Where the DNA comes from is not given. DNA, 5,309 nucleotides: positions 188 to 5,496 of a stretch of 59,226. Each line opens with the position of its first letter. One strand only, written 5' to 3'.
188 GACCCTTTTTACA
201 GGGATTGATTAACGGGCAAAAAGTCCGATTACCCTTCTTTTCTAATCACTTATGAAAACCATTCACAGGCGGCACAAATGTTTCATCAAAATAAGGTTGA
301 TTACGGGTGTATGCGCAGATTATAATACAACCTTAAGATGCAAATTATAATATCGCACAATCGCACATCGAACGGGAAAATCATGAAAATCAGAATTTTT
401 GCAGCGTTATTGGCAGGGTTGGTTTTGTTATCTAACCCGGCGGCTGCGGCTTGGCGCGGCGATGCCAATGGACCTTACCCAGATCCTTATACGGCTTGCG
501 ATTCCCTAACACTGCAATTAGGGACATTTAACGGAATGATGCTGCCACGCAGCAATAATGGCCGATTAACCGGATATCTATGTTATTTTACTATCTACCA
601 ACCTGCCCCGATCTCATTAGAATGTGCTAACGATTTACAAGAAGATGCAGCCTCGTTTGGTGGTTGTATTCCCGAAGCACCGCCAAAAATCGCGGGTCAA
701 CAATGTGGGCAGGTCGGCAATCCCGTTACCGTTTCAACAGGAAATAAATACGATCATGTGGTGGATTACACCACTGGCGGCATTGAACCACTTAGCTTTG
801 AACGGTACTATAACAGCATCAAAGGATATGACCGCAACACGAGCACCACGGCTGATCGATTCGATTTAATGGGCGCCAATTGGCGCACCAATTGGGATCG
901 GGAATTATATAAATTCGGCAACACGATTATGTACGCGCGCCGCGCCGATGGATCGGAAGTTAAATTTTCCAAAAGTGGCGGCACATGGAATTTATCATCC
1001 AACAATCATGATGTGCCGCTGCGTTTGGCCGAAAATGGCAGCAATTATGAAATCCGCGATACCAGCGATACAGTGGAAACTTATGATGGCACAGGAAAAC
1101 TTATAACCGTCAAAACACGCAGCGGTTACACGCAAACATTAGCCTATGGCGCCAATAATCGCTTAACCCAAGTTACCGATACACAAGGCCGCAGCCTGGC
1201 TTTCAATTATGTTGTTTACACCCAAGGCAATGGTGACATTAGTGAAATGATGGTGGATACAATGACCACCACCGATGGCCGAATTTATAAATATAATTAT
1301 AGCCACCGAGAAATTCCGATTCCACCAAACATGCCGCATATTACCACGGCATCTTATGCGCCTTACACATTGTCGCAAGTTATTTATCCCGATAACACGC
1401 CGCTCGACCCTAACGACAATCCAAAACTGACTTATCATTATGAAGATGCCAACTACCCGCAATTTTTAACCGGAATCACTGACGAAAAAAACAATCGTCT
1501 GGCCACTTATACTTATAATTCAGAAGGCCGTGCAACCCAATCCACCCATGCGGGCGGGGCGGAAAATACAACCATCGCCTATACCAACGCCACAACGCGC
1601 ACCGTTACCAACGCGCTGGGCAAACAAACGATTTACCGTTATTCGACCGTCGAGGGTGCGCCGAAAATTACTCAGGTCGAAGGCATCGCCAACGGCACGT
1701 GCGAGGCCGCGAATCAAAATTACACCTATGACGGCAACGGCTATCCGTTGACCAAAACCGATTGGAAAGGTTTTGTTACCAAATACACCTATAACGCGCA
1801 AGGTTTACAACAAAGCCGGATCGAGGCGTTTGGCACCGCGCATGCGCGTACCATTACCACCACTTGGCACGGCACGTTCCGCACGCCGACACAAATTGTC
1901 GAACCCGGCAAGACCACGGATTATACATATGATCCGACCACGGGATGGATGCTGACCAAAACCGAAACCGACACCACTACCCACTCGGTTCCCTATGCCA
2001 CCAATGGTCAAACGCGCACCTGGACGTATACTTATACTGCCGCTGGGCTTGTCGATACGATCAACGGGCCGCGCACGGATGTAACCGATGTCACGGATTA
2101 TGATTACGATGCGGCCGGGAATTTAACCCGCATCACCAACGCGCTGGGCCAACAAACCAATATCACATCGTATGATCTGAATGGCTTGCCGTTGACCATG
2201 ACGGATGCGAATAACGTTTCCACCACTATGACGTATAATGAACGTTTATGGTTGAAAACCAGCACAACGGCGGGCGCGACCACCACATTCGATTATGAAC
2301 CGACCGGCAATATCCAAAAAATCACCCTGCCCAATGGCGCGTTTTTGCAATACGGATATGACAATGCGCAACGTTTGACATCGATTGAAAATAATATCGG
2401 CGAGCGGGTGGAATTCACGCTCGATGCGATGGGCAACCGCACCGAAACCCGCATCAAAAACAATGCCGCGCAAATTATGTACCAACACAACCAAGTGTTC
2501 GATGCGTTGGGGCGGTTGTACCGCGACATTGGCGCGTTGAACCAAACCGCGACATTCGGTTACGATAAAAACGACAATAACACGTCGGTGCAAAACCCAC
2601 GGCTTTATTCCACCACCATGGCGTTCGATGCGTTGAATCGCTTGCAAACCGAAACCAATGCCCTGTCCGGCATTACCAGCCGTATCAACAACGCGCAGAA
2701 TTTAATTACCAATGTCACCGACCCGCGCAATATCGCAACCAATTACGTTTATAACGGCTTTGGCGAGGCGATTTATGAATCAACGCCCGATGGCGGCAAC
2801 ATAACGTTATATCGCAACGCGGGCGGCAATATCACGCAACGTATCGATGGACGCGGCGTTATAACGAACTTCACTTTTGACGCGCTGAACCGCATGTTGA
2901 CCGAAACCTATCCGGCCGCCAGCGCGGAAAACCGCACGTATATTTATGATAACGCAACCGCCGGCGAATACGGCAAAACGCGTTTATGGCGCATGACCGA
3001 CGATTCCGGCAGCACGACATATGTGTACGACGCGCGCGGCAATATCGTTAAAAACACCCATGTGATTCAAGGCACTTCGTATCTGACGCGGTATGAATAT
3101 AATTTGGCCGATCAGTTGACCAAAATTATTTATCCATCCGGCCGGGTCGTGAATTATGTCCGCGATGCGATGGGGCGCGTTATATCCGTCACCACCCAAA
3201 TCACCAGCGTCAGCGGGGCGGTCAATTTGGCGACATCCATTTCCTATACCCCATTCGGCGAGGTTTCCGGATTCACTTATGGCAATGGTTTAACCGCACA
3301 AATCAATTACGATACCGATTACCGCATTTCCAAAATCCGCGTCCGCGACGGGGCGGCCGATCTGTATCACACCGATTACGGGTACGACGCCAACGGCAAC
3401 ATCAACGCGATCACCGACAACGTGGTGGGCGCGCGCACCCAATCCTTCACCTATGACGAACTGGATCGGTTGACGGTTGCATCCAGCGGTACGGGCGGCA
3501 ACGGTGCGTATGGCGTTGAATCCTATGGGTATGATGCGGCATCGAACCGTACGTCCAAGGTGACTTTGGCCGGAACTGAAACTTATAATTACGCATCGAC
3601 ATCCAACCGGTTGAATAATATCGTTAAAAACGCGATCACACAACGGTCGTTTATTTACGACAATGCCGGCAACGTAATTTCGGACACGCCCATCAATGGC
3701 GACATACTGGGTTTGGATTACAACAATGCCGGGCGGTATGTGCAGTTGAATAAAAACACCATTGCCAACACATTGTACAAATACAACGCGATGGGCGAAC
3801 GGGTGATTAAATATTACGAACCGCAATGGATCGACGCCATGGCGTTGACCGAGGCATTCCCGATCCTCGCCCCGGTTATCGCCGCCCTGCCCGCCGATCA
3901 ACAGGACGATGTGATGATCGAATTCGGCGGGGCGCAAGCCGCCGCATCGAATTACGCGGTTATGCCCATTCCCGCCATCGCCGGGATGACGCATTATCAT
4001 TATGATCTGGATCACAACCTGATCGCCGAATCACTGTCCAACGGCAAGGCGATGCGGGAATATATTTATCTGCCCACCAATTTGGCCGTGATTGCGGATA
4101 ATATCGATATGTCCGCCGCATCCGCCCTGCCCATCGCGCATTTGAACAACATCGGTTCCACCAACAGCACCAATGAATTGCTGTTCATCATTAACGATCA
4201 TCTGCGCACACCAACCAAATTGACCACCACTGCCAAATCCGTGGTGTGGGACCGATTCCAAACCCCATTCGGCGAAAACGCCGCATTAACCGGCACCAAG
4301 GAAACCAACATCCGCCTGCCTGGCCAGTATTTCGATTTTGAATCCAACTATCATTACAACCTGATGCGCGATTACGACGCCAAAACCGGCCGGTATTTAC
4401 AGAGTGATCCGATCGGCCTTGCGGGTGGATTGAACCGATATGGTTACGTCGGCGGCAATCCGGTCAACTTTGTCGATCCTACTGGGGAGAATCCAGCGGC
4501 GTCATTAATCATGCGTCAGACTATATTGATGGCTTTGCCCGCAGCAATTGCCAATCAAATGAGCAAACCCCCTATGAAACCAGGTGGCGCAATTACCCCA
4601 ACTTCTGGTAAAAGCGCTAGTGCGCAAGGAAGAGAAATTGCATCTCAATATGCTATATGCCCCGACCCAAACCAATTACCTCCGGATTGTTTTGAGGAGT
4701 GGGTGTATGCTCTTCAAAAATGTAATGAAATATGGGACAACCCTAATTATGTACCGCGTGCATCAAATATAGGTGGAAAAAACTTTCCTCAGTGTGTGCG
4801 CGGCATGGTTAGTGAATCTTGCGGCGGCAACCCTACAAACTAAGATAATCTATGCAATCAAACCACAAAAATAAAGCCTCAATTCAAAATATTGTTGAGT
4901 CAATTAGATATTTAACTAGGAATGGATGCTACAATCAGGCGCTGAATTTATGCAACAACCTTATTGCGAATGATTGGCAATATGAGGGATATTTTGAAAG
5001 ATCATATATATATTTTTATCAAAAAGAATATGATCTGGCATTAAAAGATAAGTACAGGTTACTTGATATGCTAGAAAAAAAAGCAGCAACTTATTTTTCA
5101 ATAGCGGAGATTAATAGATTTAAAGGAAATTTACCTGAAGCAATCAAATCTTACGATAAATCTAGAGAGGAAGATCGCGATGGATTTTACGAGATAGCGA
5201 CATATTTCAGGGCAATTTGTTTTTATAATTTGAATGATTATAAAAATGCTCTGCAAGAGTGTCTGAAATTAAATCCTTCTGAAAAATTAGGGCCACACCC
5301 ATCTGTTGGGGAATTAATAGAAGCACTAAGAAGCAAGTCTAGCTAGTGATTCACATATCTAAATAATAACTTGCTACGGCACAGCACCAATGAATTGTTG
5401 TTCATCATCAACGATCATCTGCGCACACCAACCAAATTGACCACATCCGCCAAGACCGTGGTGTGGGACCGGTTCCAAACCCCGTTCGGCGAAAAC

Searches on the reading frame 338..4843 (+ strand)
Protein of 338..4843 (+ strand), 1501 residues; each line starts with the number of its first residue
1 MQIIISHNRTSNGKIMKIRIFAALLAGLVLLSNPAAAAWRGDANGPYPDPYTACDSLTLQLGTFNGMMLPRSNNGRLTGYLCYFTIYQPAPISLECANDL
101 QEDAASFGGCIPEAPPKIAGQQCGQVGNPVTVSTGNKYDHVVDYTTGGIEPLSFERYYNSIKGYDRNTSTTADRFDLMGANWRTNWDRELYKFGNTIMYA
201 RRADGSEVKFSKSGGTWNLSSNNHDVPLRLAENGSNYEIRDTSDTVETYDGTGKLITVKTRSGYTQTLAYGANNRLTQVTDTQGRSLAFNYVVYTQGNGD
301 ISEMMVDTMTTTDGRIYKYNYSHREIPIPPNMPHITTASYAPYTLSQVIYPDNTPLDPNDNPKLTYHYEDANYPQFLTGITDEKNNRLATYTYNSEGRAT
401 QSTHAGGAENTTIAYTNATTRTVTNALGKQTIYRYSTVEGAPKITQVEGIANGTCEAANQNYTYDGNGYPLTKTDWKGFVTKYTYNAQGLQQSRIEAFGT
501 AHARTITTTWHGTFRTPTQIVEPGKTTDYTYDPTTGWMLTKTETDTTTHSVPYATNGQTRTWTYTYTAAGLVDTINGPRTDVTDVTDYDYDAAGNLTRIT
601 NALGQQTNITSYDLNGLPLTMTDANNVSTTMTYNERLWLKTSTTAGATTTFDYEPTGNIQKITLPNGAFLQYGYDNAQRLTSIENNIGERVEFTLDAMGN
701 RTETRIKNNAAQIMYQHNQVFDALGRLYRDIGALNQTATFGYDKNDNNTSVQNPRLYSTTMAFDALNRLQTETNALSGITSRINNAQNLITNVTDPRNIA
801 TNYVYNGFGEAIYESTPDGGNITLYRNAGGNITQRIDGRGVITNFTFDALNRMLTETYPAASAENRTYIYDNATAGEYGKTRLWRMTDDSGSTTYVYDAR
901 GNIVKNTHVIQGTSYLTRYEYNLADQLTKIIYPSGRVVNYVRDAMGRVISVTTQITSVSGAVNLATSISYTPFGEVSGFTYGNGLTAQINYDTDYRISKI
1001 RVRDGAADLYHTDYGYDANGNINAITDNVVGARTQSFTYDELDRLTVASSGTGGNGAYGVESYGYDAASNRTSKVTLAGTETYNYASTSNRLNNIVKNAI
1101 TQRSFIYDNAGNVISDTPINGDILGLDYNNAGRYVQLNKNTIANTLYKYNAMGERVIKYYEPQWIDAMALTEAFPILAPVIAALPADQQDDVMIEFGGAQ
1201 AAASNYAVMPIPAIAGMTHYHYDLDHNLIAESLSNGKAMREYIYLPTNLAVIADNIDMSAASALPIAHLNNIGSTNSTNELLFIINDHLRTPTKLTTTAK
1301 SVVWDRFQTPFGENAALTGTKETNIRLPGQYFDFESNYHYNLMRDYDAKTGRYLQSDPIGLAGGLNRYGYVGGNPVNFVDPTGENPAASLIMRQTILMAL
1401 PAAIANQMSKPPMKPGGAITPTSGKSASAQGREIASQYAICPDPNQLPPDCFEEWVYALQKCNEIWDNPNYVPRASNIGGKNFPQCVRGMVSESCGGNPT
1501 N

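Call 33: search_protein_families(library=pfam, proteins=[window:338-4843:+], max_evalue=0.0001)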
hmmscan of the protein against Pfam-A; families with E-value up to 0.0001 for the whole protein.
window:338-4843:+ (1501 aa): 2 families
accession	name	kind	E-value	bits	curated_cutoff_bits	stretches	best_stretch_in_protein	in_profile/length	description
PF05593.20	RHS_repeat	-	7.8e-54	179.6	22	1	249-285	1-37/38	RHS Repeat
PF20148.4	DUF6531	-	2.1e-14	54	24.1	1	127-210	1-74/74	Domain of unknown function (DUF6531)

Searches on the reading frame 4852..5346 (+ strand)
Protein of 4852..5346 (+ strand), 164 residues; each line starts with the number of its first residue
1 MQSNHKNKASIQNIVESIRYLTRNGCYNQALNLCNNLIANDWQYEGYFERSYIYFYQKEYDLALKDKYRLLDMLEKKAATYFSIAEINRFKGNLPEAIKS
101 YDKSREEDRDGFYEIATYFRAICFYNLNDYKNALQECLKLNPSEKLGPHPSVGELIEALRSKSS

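Call 33: search_protein_families(library=pfam, proteins=[window:4852-5346:+], max_evalue=0.0001)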
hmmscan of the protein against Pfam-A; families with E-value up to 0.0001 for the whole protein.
window:4852-5346:+ (164 aa): 4 families
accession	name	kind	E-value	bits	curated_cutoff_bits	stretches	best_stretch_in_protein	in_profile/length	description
PF07719.23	TPR_2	-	1.3e-08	34.7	27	0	45-65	2-22/34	Tetratricopeptide repeat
PF00515.34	TPR_1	-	6.7e-08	32.5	27.8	0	78-108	1-31/34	Tetratricopeptide repeat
PF13432.12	TPR_16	-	1.6e-05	25.7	32.7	0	91-139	10-56/65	Tetratricopeptide repeat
PF13424.12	TPR_12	-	2.5e-05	24.8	30.1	0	52-105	11-72/77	Tetratricopeptide repeat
